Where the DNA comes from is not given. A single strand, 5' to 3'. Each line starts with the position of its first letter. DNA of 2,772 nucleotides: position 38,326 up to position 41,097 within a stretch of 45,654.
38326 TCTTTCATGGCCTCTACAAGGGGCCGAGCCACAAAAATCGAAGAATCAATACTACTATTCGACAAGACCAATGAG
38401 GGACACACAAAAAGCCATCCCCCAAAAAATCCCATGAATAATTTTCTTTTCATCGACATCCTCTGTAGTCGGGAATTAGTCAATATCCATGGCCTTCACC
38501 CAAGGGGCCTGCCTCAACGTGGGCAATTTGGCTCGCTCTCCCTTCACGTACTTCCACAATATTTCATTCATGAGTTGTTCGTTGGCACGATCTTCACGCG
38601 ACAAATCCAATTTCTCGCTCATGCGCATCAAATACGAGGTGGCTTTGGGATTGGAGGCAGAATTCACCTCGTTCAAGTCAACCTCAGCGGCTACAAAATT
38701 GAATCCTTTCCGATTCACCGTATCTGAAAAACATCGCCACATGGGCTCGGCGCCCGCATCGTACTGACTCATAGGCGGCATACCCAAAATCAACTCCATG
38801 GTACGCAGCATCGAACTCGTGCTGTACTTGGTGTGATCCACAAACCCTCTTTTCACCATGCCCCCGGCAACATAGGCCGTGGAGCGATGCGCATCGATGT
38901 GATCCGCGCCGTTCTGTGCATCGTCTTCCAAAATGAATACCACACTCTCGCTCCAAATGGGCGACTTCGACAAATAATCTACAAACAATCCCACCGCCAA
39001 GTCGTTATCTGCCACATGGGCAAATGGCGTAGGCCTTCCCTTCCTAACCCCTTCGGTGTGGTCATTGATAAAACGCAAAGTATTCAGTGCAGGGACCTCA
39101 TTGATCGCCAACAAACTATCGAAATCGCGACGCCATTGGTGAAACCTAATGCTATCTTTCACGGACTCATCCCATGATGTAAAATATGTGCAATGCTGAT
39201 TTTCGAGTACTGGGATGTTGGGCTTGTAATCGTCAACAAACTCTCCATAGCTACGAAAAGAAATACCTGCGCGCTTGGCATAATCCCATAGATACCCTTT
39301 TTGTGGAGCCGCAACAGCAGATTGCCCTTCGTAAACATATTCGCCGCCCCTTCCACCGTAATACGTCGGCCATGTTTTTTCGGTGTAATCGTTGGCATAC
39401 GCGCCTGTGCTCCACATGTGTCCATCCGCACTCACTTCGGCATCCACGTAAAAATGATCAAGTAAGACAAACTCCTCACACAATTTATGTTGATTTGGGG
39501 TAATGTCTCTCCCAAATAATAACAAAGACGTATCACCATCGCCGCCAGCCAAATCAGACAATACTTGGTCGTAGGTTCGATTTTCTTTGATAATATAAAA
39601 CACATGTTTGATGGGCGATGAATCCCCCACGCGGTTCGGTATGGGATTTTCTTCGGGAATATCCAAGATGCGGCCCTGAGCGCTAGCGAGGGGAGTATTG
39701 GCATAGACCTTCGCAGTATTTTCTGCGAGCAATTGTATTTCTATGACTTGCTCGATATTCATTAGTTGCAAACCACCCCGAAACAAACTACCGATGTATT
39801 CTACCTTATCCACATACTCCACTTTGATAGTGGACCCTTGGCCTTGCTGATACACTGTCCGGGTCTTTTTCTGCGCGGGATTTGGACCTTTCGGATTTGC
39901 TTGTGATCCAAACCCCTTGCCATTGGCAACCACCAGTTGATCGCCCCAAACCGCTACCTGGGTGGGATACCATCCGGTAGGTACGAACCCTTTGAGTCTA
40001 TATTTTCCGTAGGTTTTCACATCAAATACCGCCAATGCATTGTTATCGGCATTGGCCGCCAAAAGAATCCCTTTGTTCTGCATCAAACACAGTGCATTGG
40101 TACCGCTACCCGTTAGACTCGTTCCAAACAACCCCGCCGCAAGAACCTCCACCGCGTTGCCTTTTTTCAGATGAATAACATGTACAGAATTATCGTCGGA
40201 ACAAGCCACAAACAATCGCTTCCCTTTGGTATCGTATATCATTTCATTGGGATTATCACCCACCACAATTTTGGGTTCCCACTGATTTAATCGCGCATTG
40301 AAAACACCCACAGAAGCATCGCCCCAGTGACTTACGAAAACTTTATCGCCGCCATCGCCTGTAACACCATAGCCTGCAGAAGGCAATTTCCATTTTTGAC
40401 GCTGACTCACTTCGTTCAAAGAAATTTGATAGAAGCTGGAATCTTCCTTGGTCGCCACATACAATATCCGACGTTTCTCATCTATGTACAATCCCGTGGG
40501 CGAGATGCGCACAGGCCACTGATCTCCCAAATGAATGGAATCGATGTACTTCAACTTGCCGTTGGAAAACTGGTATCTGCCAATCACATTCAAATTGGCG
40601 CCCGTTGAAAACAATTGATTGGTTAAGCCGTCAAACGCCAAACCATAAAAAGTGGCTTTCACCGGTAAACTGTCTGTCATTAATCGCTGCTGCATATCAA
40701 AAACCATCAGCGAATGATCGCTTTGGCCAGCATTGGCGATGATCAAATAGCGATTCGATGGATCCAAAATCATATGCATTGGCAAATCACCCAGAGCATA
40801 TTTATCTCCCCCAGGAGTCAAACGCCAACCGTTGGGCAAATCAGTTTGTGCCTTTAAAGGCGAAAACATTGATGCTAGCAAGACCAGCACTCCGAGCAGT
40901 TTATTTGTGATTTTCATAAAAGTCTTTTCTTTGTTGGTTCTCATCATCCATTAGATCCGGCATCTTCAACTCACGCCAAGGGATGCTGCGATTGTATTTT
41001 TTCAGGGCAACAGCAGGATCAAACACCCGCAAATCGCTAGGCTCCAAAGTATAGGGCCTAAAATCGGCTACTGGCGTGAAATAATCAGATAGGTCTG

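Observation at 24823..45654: Non-glycan SusCD locus: a ~21-kb phosphonate/organophosphorus acquisition island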

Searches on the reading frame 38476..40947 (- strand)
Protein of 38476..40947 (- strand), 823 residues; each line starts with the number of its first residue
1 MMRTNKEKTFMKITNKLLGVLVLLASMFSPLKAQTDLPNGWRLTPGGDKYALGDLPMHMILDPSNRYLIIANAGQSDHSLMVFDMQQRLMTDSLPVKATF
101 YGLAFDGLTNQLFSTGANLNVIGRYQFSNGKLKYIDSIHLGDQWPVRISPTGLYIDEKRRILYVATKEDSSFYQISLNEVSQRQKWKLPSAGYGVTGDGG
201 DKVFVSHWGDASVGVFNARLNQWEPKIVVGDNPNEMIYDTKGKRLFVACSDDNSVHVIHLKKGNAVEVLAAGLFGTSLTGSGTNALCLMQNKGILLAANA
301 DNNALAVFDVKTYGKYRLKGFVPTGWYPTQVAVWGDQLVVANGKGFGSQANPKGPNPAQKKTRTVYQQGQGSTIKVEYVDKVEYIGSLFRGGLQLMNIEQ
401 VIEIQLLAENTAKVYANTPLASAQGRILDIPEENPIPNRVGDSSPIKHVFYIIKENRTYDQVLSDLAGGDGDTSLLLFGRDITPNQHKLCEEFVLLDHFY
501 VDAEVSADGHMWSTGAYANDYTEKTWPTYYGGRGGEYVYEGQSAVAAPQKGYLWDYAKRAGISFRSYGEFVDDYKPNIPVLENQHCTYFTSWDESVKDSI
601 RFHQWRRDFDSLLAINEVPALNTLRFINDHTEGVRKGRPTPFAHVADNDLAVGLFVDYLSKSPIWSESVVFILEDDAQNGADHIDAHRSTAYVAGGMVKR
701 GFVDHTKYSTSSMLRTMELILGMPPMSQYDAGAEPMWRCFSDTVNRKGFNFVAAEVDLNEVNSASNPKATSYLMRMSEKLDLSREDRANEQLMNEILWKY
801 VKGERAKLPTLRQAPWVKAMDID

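Call 6: search_protein_families(library=ncbifam, proteins=[window:38476-40947:-], max_evalue=0.01)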
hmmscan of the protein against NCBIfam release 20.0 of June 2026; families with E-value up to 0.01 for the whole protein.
window:38476-40947:- (823 aa): 6 families
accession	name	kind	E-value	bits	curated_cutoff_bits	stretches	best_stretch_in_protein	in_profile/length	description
TIGR03866.1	PQQ_ABC_repeats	subfamily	1.9e-12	46.9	287.3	1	201-337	11-136/310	PQQ-dependent catabolism-associated beta-propeller protein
TIGR03397.1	acid_phos_Burk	subfamily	3.2e-07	29.9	362.75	1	611-726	334-455/483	acid phosphatase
TIGR02276.1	beta_rpt_yvtn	repeat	1.1e-06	28.5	27.85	0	295-333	6-41/42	beta-propeller repeat protein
NF052340.1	hydrazine_beta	equivalog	0.00026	20.2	560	0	198-269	42-157/372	hydrazine synthase subunit beta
NF052342.1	hydrazine_BC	exception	0.00039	18.7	1250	0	194-279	45-129/690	hydrazine synthase subunit beta-gamma fusion subunit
NF052280.1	7_blade_YncE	equivalog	0.002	17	400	0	58-254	131-322/338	7-bladed beta-propeller protein YncE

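Call 7: search_protein_families(library=pfam, proteins=[window:38476-40947:-], max_evalue=0.01)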
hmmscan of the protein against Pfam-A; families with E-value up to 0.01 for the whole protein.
window:38476-40947:- (823 aa): 5 families
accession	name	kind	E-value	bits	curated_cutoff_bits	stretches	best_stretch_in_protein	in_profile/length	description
PF04185.19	Phosphoesterase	-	4.2e-09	36.5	23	1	473-722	97-354/356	Phosphoesterase family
PF10282.15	Lactonase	-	4.6e-07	29.8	21.7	1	233-342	193-309/344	Lactonase, 7-bladed beta-propeller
PF01731.26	Arylesterase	-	0.0003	21.4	21.3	0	111-174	17-80/86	Arylesterase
PF25174.1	Beta-prop_THOC3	-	0.0032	17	305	0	204-313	104-203/272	THOC3 beta-propeller domain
PF25460.1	Beta-prop_Aladin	-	0.0052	16.4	171.1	0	160-274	207-302/340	Aladin seven-bladed propeller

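Call 41: search_solved_structures(query=window:38476-40947:-, max_evalue=0.01, show_alignments=2)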
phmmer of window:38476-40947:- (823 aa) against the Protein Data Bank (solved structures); distinct sequences matched with E-value up to 0.01: 2.
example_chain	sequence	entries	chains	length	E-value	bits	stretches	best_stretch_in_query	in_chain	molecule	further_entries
1l0q_A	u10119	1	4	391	3.8e-07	31.8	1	145-285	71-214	Surface layer protein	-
3bws_A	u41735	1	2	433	0.0085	17.4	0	193-265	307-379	protein Lp49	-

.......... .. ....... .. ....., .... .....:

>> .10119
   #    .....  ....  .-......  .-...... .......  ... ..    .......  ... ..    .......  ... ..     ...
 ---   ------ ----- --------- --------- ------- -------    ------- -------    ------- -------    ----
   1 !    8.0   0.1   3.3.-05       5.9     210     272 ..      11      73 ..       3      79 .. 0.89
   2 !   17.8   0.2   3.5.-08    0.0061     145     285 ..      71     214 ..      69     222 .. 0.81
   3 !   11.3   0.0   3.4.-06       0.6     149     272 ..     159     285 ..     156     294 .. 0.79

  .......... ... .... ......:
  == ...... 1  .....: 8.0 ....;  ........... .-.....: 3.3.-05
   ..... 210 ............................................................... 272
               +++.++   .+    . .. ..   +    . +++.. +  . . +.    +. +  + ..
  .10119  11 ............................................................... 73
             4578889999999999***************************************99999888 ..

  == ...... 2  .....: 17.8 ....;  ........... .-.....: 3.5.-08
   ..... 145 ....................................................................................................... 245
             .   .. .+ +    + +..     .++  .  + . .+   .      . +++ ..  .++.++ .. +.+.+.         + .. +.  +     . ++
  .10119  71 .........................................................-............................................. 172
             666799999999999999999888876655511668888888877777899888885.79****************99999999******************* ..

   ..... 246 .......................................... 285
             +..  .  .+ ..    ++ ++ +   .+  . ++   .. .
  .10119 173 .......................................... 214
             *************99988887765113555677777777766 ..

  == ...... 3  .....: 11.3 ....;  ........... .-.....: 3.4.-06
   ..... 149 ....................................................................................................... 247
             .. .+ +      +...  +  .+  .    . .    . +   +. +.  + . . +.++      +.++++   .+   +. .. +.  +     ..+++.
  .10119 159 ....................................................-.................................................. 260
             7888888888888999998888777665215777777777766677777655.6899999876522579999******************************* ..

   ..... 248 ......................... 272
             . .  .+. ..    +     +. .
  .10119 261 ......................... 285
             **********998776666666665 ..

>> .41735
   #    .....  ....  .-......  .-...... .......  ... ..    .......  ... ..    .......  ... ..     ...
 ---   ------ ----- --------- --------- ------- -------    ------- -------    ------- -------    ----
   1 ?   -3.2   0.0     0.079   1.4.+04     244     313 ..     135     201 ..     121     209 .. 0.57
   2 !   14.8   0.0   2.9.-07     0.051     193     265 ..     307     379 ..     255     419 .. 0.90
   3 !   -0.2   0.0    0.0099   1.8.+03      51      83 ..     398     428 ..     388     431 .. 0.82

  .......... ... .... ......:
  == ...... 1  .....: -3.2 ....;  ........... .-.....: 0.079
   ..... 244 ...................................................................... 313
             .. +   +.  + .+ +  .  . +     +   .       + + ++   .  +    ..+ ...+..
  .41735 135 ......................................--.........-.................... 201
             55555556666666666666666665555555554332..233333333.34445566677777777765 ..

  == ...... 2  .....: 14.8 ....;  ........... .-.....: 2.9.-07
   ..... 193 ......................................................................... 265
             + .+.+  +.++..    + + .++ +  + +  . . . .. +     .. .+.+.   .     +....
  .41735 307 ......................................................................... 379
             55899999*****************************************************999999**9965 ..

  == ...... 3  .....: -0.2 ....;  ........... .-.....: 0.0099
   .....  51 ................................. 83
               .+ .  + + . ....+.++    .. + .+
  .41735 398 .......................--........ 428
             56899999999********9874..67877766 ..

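Call 45: search_solved_structures(query=A1, max_evalue=0.01, show_alignments=2)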
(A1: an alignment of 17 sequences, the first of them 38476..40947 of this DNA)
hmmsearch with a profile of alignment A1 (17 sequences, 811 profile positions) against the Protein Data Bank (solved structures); distinct sequences matched with E-value up to 0.01: 130 (the best 60 are shown).
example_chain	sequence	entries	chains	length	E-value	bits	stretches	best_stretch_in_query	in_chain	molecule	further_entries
1l0q_A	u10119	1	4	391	3.4e-45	157.5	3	143-271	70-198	Surface layer protein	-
5c2v_B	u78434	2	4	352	5.4e-26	94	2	191-316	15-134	HYDRAZINE SYNTHASE BETA SUBUNIT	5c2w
3vgz_A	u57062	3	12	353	6.3e-19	70.6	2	145-251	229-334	Uncharacterized protein YncE | PQQ-dependent catabolism-associated beta-propeller protein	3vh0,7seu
3bws_A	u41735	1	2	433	9.9e-17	63.3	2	155-258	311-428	protein Lp49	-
3wwa_A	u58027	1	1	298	7.8e-10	40.5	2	151-305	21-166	Pizza7H protein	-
2d1g_A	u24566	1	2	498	1e-09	40.1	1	628-741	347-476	acid phosphatase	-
7djm_A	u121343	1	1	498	1.3e-09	39.8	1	101-275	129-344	Protein SUPPRESSOR OF QUENCHING 1, chloroplastic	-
7djl_C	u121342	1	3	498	1.3e-09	39.8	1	101-275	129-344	Protein SUPPRESSOR OF QUENCHING 1, chloroplastic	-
3ww9_A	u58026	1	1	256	1.6e-09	39.5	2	150-256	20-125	pizza6 protein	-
6ren_A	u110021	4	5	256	1.7e-09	39.4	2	149-256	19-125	3fPizza6-SH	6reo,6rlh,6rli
7djk_A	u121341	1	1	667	4e-09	38.2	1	101-275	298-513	Protein SUPPRESSOR OF QUENCHING 1, chloroplastic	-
7djj_A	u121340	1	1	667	4.1e-09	38.2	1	101-275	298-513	Protein SUPPRESSOR OF QUENCHING 1, chloroplastic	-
6g7w_A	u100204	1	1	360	8.6e-09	37.1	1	190-264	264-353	NHL repeat-containing protein 2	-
6rej_A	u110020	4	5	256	1.2e-08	36.6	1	149-256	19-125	Pizza6-SH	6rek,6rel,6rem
6f0t_A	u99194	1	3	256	1.4e-08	36.4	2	149-255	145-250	Pizza6-SFW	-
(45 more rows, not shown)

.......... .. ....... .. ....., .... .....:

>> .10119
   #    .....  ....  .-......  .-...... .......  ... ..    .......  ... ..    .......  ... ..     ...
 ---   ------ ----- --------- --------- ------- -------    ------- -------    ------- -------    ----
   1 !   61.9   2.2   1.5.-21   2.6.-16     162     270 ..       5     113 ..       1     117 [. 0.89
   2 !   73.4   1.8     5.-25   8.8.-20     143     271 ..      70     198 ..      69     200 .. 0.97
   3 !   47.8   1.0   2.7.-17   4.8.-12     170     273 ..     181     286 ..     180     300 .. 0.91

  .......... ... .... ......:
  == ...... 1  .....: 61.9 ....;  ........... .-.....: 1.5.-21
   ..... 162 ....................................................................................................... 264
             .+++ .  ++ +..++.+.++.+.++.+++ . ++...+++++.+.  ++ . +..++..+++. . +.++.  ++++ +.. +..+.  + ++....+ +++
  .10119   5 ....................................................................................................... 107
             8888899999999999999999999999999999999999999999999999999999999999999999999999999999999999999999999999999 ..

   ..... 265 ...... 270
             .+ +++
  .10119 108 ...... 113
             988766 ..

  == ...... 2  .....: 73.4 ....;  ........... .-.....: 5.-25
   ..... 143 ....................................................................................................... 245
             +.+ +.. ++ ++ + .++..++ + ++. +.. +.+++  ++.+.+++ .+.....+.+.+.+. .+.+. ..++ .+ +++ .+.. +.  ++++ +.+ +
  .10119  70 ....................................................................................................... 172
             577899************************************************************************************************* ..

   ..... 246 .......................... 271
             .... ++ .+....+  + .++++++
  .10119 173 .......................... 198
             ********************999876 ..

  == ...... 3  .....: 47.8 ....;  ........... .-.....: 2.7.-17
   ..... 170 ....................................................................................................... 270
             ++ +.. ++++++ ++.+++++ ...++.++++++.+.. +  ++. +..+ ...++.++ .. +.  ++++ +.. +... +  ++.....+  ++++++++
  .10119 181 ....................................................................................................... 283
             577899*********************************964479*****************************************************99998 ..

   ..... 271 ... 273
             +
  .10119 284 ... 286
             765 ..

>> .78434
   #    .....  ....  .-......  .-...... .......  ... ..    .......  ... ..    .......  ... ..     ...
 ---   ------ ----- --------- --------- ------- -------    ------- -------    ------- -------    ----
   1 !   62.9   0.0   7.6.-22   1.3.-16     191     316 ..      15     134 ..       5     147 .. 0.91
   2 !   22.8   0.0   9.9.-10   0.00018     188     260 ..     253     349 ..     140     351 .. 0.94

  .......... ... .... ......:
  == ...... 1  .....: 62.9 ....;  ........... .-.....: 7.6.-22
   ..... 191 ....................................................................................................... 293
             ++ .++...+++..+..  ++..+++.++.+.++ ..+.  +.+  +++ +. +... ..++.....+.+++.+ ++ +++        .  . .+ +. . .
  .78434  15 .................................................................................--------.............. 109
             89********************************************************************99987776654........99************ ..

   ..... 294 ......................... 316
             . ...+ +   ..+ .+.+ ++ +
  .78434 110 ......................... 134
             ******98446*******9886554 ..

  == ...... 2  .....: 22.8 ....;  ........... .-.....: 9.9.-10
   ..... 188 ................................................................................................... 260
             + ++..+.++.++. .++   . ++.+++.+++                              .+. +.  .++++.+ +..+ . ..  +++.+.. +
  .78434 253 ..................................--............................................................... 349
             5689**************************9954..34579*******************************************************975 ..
